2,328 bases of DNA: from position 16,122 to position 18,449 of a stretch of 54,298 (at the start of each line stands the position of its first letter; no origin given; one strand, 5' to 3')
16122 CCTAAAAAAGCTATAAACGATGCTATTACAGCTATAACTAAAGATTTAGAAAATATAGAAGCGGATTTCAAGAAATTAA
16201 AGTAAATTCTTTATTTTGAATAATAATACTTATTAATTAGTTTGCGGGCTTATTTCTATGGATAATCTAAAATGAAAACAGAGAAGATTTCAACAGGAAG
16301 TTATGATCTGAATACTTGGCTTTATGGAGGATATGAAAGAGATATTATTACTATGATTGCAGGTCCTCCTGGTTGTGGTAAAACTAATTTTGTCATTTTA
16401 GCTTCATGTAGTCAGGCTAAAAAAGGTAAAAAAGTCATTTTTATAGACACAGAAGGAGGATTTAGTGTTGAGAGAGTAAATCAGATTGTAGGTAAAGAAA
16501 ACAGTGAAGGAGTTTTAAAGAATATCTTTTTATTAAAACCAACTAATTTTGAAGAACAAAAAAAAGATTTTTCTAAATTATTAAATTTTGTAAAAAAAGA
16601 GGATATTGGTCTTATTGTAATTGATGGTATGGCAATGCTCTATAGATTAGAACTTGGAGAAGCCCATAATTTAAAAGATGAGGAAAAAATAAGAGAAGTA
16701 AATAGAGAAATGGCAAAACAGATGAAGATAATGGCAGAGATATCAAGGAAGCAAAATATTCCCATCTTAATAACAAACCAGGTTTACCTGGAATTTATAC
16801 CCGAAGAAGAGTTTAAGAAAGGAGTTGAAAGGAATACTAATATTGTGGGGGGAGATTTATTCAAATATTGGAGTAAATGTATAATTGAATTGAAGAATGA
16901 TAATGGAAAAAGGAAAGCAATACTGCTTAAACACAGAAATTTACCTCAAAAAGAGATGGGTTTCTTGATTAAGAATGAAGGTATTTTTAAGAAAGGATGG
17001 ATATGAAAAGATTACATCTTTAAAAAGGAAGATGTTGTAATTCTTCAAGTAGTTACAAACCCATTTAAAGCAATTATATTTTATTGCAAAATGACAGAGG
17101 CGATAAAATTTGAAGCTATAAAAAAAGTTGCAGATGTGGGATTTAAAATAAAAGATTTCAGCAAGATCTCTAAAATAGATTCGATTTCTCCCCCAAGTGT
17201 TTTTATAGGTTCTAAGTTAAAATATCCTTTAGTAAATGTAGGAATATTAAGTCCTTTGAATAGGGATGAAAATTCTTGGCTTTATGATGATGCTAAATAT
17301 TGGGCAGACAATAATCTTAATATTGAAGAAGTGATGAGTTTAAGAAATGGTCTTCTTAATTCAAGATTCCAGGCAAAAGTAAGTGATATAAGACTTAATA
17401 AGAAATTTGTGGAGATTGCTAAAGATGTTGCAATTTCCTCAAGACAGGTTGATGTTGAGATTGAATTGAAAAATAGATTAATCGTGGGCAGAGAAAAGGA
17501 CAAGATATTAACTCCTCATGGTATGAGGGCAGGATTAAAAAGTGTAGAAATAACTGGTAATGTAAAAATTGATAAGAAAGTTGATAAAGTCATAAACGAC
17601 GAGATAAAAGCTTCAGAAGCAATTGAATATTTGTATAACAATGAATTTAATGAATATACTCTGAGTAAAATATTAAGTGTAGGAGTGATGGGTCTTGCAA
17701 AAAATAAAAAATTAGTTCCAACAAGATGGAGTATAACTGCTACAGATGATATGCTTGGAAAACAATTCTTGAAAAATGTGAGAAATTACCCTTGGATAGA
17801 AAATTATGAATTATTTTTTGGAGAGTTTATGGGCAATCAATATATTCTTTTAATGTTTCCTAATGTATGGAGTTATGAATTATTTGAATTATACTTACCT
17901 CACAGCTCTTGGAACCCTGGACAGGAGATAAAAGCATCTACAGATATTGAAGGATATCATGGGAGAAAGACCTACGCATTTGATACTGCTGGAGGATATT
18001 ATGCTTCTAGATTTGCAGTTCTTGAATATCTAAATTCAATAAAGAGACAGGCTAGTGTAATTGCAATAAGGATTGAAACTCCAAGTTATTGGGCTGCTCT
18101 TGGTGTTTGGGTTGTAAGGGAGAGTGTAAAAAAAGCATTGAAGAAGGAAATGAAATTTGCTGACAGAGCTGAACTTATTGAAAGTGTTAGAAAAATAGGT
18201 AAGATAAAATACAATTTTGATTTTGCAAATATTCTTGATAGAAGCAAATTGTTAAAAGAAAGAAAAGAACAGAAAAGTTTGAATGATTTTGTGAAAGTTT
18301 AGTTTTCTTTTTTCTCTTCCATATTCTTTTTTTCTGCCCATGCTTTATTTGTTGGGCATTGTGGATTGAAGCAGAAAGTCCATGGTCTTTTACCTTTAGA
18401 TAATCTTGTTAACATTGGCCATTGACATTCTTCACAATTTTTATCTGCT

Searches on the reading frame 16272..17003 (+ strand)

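Call 51: search_protein_families(library=pfam, proteins=[window:16272-17003:+], max_evalue=0.00001)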
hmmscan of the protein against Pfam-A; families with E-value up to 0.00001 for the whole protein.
window:16272-17003:+ (244 aa): 6 families
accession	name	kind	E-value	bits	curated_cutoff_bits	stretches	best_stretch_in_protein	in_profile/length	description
PF08423.17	Rad51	-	6.3e-25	88.3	22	1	5-239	7-242/244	Rad51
PF00154.27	RecA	-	4.2e-11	43.3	27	1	3-173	30-190/262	recA bacterial DNA recombination protein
PF13481.12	AAA_25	-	3.7e-08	33.7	27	1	16-129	24-159/195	AAA domain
PF06745.19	ATPase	-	2.2e-07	30.9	26.6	1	7-62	2-58/231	KaiC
PF13479.12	AAA_24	-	7.2e-07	29.7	27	1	27-215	5-179/195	AAA domain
PF03796.21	DnaB_C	-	7.4e-07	29.2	27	0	6-61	2-57/255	DnaB-like helicase C terminal domain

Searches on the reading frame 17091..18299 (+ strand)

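Call 51: search_protein_families(library=pfam, proteins=[window:17091-18299:+], max_evalue=0.00001)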
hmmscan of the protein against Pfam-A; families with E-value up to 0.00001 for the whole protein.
window:17091-18299:+ (403 aa): 2 families
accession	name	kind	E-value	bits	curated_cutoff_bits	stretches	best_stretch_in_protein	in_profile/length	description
PF04894.17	Nre_N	-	3.6e-76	257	25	1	25-275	24-270/270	Archaeal Nre, N-terminal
PF04895.17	Nre_C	-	3.8e-29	101.2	27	1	287-400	1-110/110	Archaeal Nre, C-terminal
